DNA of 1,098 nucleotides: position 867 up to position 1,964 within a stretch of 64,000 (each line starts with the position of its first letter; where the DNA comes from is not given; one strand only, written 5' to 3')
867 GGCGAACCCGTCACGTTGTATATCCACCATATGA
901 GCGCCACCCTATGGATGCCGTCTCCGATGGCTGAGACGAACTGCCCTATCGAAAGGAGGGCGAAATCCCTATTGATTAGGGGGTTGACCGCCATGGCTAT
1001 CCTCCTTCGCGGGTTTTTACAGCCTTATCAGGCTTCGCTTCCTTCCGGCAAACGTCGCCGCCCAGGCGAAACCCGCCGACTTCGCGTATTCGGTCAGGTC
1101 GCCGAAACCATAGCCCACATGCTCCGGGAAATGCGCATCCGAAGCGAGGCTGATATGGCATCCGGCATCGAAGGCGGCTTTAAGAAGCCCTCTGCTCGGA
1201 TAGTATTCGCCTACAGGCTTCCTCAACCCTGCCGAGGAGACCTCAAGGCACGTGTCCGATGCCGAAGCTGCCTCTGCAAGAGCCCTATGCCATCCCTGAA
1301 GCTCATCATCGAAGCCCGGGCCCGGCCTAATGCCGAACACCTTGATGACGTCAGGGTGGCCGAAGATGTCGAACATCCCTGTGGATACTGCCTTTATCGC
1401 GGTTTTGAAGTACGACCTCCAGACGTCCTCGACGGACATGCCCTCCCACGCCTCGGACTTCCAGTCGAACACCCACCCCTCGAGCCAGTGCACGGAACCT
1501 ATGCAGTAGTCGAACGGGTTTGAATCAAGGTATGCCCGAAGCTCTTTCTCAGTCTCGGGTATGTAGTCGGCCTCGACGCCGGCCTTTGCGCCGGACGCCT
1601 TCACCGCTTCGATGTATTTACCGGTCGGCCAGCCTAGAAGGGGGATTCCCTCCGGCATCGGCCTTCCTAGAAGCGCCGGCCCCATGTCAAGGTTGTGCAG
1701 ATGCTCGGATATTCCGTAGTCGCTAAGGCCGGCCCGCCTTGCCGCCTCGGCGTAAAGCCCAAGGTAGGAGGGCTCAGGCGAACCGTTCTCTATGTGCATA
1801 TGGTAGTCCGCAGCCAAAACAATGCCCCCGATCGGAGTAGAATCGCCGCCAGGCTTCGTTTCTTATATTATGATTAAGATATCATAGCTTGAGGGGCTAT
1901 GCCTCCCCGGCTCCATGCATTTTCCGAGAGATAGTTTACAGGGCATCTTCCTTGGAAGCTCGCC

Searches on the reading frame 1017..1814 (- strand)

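Call 18: search_protein_families(library=pfam, proteins=[window:1017-1814:-], max_evalue=0.001)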
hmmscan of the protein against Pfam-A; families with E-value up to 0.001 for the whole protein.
window:1017-1814:- (265 aa): 1 family
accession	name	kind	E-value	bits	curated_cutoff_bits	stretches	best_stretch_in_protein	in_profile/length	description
PF02811.25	PHP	-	1.2e-10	42.4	26.4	1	3-194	1-163/164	PHP domain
